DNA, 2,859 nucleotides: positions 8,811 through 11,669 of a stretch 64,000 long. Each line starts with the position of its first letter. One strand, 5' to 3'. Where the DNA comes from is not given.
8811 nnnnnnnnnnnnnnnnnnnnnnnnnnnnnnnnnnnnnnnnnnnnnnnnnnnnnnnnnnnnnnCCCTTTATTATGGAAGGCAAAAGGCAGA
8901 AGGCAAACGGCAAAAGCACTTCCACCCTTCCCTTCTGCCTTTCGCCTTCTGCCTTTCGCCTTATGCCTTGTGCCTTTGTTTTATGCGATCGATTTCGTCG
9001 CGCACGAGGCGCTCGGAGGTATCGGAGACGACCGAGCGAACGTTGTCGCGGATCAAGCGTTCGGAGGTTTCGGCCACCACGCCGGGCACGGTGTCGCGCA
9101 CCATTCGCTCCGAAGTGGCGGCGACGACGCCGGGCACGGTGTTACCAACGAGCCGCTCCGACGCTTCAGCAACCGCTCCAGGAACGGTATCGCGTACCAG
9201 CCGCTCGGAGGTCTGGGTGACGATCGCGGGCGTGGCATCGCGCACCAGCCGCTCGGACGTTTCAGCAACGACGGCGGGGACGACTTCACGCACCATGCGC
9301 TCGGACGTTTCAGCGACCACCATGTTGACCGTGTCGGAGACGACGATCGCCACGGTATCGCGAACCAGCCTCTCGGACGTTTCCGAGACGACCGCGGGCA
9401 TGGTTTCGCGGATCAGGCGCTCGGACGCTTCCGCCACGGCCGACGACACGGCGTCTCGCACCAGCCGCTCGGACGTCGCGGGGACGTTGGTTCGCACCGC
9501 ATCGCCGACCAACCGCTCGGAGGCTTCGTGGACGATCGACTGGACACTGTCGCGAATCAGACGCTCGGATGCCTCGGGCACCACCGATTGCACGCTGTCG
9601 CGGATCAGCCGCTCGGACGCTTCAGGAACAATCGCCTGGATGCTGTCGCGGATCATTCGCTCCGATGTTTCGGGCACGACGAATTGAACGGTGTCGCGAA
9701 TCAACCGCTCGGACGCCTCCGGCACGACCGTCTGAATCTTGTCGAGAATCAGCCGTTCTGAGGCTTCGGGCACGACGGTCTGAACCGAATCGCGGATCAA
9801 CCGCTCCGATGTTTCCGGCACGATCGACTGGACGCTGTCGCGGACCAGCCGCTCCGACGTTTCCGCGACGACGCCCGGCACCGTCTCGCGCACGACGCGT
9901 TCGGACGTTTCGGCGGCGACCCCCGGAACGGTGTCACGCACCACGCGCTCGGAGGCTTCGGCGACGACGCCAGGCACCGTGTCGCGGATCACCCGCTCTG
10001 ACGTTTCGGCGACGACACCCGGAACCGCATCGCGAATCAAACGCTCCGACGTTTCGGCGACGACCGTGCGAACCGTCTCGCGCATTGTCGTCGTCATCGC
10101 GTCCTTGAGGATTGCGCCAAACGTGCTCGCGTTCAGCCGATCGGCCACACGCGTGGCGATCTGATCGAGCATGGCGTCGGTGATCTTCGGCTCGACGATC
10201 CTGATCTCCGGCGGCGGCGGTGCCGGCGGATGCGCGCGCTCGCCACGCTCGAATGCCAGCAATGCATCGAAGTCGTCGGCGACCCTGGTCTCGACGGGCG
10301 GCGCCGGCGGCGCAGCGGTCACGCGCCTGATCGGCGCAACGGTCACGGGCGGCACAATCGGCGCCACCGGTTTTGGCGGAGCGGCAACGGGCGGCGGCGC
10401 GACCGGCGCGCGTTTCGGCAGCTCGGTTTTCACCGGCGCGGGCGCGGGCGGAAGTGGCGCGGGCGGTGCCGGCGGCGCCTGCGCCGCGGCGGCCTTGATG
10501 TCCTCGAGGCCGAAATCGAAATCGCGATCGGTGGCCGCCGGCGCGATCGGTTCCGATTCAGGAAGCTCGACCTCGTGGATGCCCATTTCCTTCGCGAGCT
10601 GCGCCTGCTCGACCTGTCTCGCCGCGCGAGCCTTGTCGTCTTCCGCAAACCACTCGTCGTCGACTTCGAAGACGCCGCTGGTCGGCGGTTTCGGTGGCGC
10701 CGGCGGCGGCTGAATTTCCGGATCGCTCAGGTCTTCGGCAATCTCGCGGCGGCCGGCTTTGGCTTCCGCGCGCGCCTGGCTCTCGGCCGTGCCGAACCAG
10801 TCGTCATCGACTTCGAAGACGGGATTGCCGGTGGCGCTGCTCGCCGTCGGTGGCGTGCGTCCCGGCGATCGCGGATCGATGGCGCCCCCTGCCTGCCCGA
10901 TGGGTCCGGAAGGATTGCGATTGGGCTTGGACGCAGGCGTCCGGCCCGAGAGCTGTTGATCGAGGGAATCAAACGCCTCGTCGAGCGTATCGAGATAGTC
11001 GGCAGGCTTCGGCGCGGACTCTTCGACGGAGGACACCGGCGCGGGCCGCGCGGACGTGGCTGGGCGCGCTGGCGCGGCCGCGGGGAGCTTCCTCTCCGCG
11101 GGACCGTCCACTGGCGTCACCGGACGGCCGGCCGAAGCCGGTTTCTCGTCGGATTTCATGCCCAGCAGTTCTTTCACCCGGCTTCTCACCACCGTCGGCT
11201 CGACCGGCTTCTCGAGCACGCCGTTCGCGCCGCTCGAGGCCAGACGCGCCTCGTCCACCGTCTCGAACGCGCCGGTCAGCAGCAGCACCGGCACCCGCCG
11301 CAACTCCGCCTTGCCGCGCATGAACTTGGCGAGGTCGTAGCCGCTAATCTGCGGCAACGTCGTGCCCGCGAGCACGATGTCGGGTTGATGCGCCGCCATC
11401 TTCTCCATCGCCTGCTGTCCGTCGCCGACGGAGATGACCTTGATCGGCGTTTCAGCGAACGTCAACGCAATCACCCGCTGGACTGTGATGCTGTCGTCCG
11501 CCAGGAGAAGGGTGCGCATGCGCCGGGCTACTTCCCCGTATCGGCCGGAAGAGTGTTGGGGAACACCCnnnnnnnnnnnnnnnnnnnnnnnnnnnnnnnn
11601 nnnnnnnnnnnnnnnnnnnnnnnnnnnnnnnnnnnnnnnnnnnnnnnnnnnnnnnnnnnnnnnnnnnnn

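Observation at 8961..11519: Receiver domain lacking the phospho-acceptor Asp, fused to about 22 tandem 16-residue repeats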

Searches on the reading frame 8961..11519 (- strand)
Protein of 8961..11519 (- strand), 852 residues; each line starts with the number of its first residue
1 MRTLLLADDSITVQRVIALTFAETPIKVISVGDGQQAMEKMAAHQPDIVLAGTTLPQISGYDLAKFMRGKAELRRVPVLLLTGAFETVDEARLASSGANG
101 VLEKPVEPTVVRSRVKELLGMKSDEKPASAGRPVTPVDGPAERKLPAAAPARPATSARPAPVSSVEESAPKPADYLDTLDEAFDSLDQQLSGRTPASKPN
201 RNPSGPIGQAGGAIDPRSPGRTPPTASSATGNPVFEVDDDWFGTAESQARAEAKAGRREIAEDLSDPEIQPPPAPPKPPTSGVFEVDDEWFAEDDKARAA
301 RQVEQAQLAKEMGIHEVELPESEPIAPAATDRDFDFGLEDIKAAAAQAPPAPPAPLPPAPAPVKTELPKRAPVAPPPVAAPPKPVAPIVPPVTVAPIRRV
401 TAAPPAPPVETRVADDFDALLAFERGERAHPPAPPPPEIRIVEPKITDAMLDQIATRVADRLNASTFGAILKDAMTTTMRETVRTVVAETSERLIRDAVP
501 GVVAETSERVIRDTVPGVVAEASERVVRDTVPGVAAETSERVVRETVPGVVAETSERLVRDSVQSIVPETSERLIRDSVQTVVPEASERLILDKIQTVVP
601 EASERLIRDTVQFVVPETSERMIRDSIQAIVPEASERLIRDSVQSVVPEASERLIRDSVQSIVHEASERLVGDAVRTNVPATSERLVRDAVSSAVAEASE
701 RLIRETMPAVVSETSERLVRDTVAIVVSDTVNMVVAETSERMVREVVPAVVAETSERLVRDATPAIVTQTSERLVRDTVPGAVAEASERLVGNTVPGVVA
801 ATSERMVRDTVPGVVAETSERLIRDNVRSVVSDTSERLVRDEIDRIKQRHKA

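Call 3: search_protein_families(library=pfam, proteins=[window:8961-11519:-], max_evalue=1)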
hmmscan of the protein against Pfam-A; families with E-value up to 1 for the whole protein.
window:8961-11519:- (852 aa): 6 families
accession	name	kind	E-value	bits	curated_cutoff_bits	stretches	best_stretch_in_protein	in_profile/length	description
PF00072.30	Response_reg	-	1.4e-15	57.8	30.2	1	5-115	2-110/111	Response regulator receiver domain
PF05418.16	Apo-VLDL-II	-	3.6e-05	24.5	23.4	0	719-764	15-60/80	Apovitellenin I (Apo-VLDL-II)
PF08017.16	Fibrinogen_BP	-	0.00041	19.2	50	1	500-706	43-294/425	Fibrinogen binding protein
PF11101.13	DUF2884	-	0.022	14.8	30.6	0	702-808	57-163/228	Protein of unknown function (DUF2884)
PF20665.3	Zw10_middle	-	0.43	10.8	23.6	0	597-622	148-173/230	Centromere/kinetochore protein zw10, middle domain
PF15442.11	DUF4629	-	0.44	11.2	27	0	658-707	4-53/150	Domain of unknown function (DUF4629)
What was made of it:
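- On Any curated repeat family (Pfam/NCBIfam): Fibrinogen_BP is below its cut-off (call 3).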

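Call 4: search_protein_families(library=ncbifam, proteins=[window:8961-11519:-], max_evalue=1)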
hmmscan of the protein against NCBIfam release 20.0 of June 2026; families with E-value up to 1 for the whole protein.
window:8961-11519:- (852 aa): 76 families (the best 25 are shown)
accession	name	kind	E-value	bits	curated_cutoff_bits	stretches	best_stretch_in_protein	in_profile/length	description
NF041866.1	EpsW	equivalog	3.6e-15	55.7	200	1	1-120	5-126/131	exopolysaccharide biosynthesis response regulator EpsW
TIGR02154.1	PhoB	equivalog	6.3e-15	55.1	296.2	1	2-123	3-124/226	phosphate regulon transcriptional regulator PhoB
NF007135.0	PRK09581.1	equivalog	1.1e-13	50.8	474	1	4-123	5-124/457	PleD family two-component system response regulator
NF040689.1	MtrAB_MtrA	equivalog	6.6e-13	48.5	300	1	5-125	2-119/219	MtrAB system response regulator MtrA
NF041733.1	resp_reg_CseB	equivalog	8e-13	48.3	350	1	4-123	3-119/228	two-component system response regulator CseB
NF045944.1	ResRegRpaBCyano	equivalog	1.3e-12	47.6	330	1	5-124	1-117/229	response regulator transcription factor RpaB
NF008296.0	PRK11083.1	equivalog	9.8e-11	41.5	273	1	3-123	5-122/228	two-component system response regulator CreB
NF008469.0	PRK11361.1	equivalog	8.4e-10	37.9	714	1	2-123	5-124/461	acetoacetate metabolism transcriptional regulator AtoC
NF045991.1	RespRegCtrARhodob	equivalog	6.4e-09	35.9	350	1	1-117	1-114/224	response regulator transcription factor CtrA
NF007546.0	PRK10161.1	equivalog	7.4e-09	35.5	471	1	2-119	3-120/229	phosphate response regulator transcription factor PhoB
NF033120.0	vanR_FM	exception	8.3e-09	35.4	460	1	3-116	5-115/231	vancomycin resistance response regulator transcription factor, VanR-F/VanR-M family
NF033117.2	vanR_ACDEGLN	exception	1e-08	35.1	350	1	5-119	2-113/226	VanR-ABDEGLN family response regulator transcription factor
NF012227.0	AdeR_RR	equivalog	1.2e-08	34.7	340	1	3-121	13-128/239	efflux system response regulator transcription factor AdeR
NF007901.0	PRK10610.1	equivalog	4e-08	33.5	189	1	4-114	8-119/129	chemotaxis response regulator CheY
NF007969.0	PRK10693.1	equivalog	4.1e-08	32.6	329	1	3-108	9-112/337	two-component system response regulator RssB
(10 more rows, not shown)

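Call 8: find_homologous_proteins(query=window:8961-11519:-, max_evalue=0.00001)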
Query window:8961-11519:- (852 aa): 569 proteins with E <= 0.00001 among 8000 candidates; the best 120 are listed.
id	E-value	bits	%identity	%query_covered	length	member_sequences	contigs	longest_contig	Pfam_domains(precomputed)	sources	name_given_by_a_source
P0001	6.3e-290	982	64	36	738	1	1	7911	PF00072.31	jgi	jgi:CheY-like chemotaxis protein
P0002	2.5e-260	884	54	100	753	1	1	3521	PF00072.31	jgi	jgi:DNA-binding response OmpR family regulator/uncharacterized membrane-anchored protein YjiN (DUF44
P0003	2.7e-246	838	66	72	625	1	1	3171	PF00072.31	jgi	jgi:CheY-like chemotaxis protein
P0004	4.6e-236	804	61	81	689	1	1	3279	PF00072.31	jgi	jgi:DNA-binding response OmpR family regulator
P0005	6.5e-218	744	55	84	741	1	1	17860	PF00072.31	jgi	jgi:CheY-like chemotaxis protein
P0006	3.3e-206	705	54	37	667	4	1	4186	PF08017.17,PF00072.31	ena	-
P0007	2.5e-187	643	59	32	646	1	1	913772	PF00072.31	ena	-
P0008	4.3e-185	636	50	85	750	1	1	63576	PF00072.31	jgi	-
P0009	2.6e-180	620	52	78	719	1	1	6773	PF00072.31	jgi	jgi:CheY-like chemotaxis protein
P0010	2.6e-176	607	54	70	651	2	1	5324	PF00072.31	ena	-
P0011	8.8e-171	588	45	37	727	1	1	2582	PF00072.31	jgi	-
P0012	3.4e-170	586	60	59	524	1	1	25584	PF00072.31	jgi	jgi:CheY-like chemotaxis protein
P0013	4.2e-168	579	47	74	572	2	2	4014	PF00072.31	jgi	-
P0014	1.8e-165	571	59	59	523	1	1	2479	PF00072.31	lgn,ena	-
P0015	1.9e-163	564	60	59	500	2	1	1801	PF00072.31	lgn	-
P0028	2.7e-155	537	56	59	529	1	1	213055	PF00072.31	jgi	jgi:DNA-binding response OmpR family regulator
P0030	3.3e-155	537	62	41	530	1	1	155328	PF00072.31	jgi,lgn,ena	-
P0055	2.6e-136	474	43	75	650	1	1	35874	PF00072.31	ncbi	-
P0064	4.6e-130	454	56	40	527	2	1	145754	PF00072.31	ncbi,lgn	ncbi:MAG: response regulator [Vicinamibacterales bacterium]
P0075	2.0e-126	442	35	100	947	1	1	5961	PF00072.31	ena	-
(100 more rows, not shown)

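Call 13: search_protein_families(library=pfam, proteins=[P0028, P0030, P0064, P0075, P0055], max_evalue=10)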
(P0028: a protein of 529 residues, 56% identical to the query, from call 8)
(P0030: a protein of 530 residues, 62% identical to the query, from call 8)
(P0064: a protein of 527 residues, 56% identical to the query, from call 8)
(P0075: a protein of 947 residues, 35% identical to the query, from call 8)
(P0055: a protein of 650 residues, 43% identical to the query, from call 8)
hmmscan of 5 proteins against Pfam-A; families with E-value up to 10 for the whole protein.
P0028 (529 aa): 1 family
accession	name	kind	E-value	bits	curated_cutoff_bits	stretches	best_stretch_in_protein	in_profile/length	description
PF00072.30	Response_reg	-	5.4e-17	62.4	30.2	1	5-115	2-110/111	Response regulator receiver domain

P0030 (530 aa): 2 families
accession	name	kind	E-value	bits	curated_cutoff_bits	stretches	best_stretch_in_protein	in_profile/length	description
PF00072.30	Response_reg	-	4.3e-16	59.5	30.2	1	5-111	2-106/111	Response regulator receiver domain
PF01304.22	Gas_vesicle_C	-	0.35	11.1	21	1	302-317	13-28/33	Gas vesicles protein GVPc repeated domain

P0064 (527 aa): 2 families
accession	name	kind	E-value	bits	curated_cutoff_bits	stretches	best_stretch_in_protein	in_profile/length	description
PF00072.30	Response_reg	-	1.3e-14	54.8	30.2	1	5-115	2-110/111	Response regulator receiver domain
PF24422.1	DUF7552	-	0.093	13.4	27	0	296-336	33-72/76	Domain of unknown function (DUF7552)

P0075 (947 aa): 3 families
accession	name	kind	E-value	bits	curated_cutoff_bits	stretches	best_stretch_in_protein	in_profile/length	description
PF00072.30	Response_reg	-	2e-15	57.4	30.2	1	5-115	2-110/111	Response regulator receiver domain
PF12637.14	TSCPD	-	0.031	15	22.8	0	601-628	40-67/88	TSCPD domain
PF20859.2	RHA1_ro05818_N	-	0.3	11.6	27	1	485-518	13-46/58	Hypothetical protein RHA1_ro05818, N-terminal helical domain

P0055 (650 aa): 10 families
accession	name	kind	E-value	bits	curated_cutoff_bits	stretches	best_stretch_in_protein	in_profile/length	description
PF00072.30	Response_reg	-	5.6e-16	59.1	30.2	1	5-116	2-110/111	Response regulator receiver domain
PF19901.4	DUF6374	-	0.017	15.2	25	2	487-525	12-48/59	Family of unknown function (DUF6374)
PF04112.18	Mak10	-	0.03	14.3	24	0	568-590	7-29/165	Mak10 subunit, NatC N(alpha)-terminal acetyltransferase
PF10163.14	EnY2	-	0.16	12.7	27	1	581-621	8-45/83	Transcription factor e(y)2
PF11488.14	Lge1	-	0.2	12.3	25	0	542-553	59-70/71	Transcriptional regulatory protein LGE1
PF22247.2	Diox-like_N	-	0.27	11.9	27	0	477-515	2-38/60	Catechol 2,3-dioxygenase-like N-terminal domain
PF22255.2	Gp44-like_2nd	-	0.32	11.4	27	1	533-585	4-54/84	Baseplate hub protein gp44-like, second domain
PF19795.4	DUF6279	-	0.43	10.9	27.7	1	529-591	32-91/195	Family of unknown function (DUF6279)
PF21130.3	YgfZ_barrel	-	0.49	10.9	27.2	0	492-513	26-47/68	YgfZ, beta-barrel domain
PF09077.16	Phage-MuB_C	-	0.88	10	25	2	533-560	14-41/78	Mu B transposition protein, C terminal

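Call 16: find_related_loci(query=window:8964-11519:-, collection=genome_contigs, flank=8000)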
Query window:8964-11519:- (852 aa) in genome_contigs; peptide patterns used: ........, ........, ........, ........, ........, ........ (x = any residue, [..] = any of these).
121 stretches matched a pattern; 16 encode a relative of the query (tblastn E <= 1e-3); 16 distinct loci.
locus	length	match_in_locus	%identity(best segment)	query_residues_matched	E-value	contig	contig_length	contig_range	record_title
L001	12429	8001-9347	63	411-843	7e-152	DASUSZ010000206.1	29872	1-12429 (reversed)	MAG TPA_asm: Vicinamibacterales bacterium isolate SMAG_U1749 k141_455210, whole genome shotgun sequence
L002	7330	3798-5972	71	1-846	1e-148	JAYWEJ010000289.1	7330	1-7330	MAG: Acidimicrobiia bacterium isolate GL97_UP_metabat_53_sub GL97_UP_metabat_53_sub_288, whole genome shotgun sequence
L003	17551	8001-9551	50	1-849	5e-123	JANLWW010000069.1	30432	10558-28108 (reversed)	MAG: Acidobacteriota bacterium isolate OTE_20_metabat_232 OTE_20_k141_3484455, whole genome shotgun sequence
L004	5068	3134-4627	50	1-849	3e-115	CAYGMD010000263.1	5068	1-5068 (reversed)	MAG TPA_asm: uncultured Acidobacterium sp. isolate ERP113451_co6_2 genome assembly, contig: NODE_10047_length_5068_cov_8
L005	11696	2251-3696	47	1-849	8e-111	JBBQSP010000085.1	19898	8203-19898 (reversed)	MAG: Vicinamibacterales bacterium isolate Co_metawrap_1760 Cmw_1760_k141_9828238_length_19898_cov_9.0000, whole genome s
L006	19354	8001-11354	50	1-849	3e-107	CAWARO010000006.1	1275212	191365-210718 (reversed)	MAG: uncultured Acidimicrobiia bacterium isolate MFD02840.bin.1.22 genome assembly, contig: contig_77268, whole genome s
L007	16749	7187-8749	56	1-849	3e-103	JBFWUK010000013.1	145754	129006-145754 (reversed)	MAG: Vicinamibacterales bacterium isolate CA_2019_TPBF_69 NODE_1083_length_145754_cov_17.382772_TPBF, whole genome shotg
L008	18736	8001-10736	50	1-662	2e-102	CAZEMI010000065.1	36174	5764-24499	MAG TPA_asm: uncultured Acidobacterium sp. isolate binchicken_co31_34 genome assembly, contig: k141_2958619, whole genom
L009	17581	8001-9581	56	1-849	2e-96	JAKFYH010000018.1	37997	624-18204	MAG: Acidobacteria bacterium isolate ND5_Bin_50 ND5_0000772, whole genome shotgun sequence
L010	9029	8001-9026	52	1-328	1e-90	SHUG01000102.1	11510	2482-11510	MAG: Acidobacteria bacterium isolate Baikal-deep-G12 BACOMB-C27157, whole genome shotgun sequence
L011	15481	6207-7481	52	1-849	7e-80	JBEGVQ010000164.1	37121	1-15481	MAG: Acidobacteriota bacterium isolate riogrande_2019_sw_WHONDRS-S19S_0066_B_bin.22 scaffold_2836062, whole genome shotg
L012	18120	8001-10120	57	1-851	2e-85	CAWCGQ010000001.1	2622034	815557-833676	MAG: uncultured Acidimicrobiia bacterium isolate MFD01275.bin.1.78 genome assembly, contig: contig_1584, whole genome sh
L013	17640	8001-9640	61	1-847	3e-46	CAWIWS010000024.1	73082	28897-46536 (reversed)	MAG: uncultured Acidobacteriota bacterium isolate MFD02979.bin.2.36 genome assembly, contig: contig_68833, whole genome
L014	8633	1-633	39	215-849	5e-40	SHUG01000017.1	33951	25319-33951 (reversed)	MAG: Acidobacteria bacterium isolate Baikal-deep-G12 BACOMB-C5554, whole genome shotgun sequence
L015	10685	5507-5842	28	5-116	2e-8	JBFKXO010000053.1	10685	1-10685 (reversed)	MAG: Litorivivens sp. isolate Mix_sand24.2022.10.G.35 k141_156297_length_10685_cov_8.0000, whole genome shotgun sequence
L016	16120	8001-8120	50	814-850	1e-4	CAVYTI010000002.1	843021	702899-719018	MAG: uncultured Acidobacteriota bacterium isolate MFD05537.bin.1.91 genome assembly, contig: contig_10742, whole genome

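Call 30: predict_structure(alignment_id=A1)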
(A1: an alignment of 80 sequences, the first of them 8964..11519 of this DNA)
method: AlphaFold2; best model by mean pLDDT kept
length: 852 residues; sequences in the alignment: 80
mean_pLDDT: 66.5   pTM: 0.37
mean pLDDT of the five models: 66.5, 66.0, 64.0, 63.8, 60.3
residues with pLDDT >= 90: 65; 70-90: 365; 50-70: 228; < 50: 194
segments of 3 or more residues with pLDDT < 50: 127-169, 198-202, 207-221, 225-234, 281-283, 323-335, 360-362, 364-372, 392-396, 401-403, 535-545, 547-549, 551-553, 555-559, 561-588, 596-599
pLDDT, mean of each block of 10 residues (from residue 1): 88 79 85 92 92 91 95 93 84 92 80 80 53 39 38 37 41 74 82 58 45 39 46 52 61 77 78 59 64 83 85 67 46 55 60 53 45 47 51 47 52 73 86 67 67 83 76 76 72 68 70 71 69 45 47 48 40 40 40 49 60 61 72 70 68 72 77 74 71 78 76 71 72 70 71 74 73 71 67 66 64 55 75 86 85 64
secondary structure, 60 per line:
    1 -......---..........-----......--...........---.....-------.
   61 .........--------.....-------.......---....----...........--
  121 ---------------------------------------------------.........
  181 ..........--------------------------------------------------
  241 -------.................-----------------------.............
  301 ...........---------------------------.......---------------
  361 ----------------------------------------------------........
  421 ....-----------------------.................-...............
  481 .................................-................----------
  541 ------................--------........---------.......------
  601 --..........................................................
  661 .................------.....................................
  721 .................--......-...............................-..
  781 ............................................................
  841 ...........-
elements in order (helices of 4 or more, strands of 3 or more residues): E2-7 H11-20 E26-31 H34-44 E48-52 H60-69 E78-82 H90-96 E100-103 H108-118 H172-190 H248-264 H288-311 H339-345 H413-424 H448-464 H466-513 H515-530 H547-562 H571-578 H588-594 H603-677 H684-737 H740-745 H747-777 H779-851
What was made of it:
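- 11160..11519 (-): Receiver (REC) domain, residues 1-120. AF2 pLDDT about 80-95 (call 30).
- On RomR family: AF2 pLDDT is mostly below 50 (call 30).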

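Call 31: search_protein_families(library=ncbifam, proteins=[P0028], max_evalue=10)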
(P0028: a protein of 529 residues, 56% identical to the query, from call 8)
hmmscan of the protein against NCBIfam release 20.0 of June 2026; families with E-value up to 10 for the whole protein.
P0028 (529 aa): 87 families (the best 25 are shown)
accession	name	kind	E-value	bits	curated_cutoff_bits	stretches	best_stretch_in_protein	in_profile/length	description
NF041866.1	EpsW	equivalog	1.9e-17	63.1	200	1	1-120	5-126/131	exopolysaccharide biosynthesis response regulator EpsW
TIGR02154.1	PhoB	equivalog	9.8e-16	57.7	296.2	1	2-119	3-120/226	phosphate regulon transcriptional regulator PhoB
NF040689.1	MtrAB_MtrA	equivalog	3.6e-15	55.9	300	1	5-121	2-115/219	MtrAB system response regulator MtrA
NF007135.0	PRK09581.1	equivalog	3.7e-15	55.7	474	1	3-124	4-125/457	PleD family two-component system response regulator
NF041733.1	resp_reg_CseB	equivalog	5.1e-14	52.2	350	1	4-125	3-121/228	two-component system response regulator CseB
NF008296.0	PRK11083.1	equivalog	1.5e-13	50.7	273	1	3-123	5-122/228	two-component system response regulator CreB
NF033120.0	vanR_FM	exception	9.2e-13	48.4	460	1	3-117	5-116/231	vancomycin resistance response regulator transcription factor, VanR-F/VanR-M family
NF045944.1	ResRegRpaBCyano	equivalog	1.9e-12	47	330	1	5-123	1-116/229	response regulator transcription factor RpaB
NF045717.1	DVU0259_DivK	exception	1.5e-11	44.5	160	1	3-120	4-117/117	DVU0259 family response regulator domain-containing protein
NF045991.1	RespRegCtrARhodob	equivalog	1.6e-11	44.4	350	1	1-119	1-116/224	response regulator transcription factor CtrA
NF008034.0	PRK10766.1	equivalog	4.6e-11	42.7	275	1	4-128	5-126/231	two-component system response regulator TorR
NF012227.0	AdeR_RR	equivalog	4.7e-11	42.6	340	1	3-122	13-129/239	efflux system response regulator transcription factor AdeR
NF033117.2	vanR_ACDEGLN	exception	6.2e-11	42.3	350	1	5-119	2-113/226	VanR-ABDEGLN family response regulator transcription factor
NF040534.1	resp_reg_YycF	equivalog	2.4e-10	40.1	340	1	3-121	2-117/231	response regulator YycF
NF045901.1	HisKinLetSLeg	equivalog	3.4e-10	38.6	1650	1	3-119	673-789/906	two-component system sensor histidine kinase LetS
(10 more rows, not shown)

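Call 86: find_encoding_contigs(protein=window:8961-11519:-, flank=3000, max_places=5)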
Protein window:8961-11519:- (852 aa): no gene with exactly this product is on record in the collection.
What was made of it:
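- This exact protein is not on record in other assemblies (call 86).
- Tried and rejected: The protein is not on record (call 86).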

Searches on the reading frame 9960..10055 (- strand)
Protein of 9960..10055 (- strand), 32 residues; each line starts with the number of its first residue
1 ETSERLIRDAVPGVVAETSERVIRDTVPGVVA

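Call 61: search_protein_representatives(alignment_id=A4)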
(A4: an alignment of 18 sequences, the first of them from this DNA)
Query: 18 sequences, 32 profile positions. Proteins with E-value up to 0.001 (for the whole library): 18; up to 1e-10: 7; up to 1e-30: 3. The best 18 are listed.
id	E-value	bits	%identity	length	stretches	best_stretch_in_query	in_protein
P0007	4.5e-102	349.0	-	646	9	1-32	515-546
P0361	2.5e-36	138.7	-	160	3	1-32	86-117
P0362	6.1e-36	137.5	-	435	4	1-32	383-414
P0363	5.4e-19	83.3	-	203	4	1-25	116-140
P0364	9.8e-17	76.0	-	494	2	1-32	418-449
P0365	1.8e-16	75.2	-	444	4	2-28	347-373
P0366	3.7e-15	71.0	-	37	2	1-26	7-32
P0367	9.6e-10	53.7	-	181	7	1-27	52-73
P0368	1.2e-09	53.3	-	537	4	10-30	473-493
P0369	1.5e-08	49.8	-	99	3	1-27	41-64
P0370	1.5e-06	43.4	-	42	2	2-28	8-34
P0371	2.4e-06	42.8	-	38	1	2-28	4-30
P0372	1.1e-04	37.4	-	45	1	6-30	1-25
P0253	2.8e-04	36.2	-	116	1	7-27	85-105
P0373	3.2e-04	36.0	-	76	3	1-28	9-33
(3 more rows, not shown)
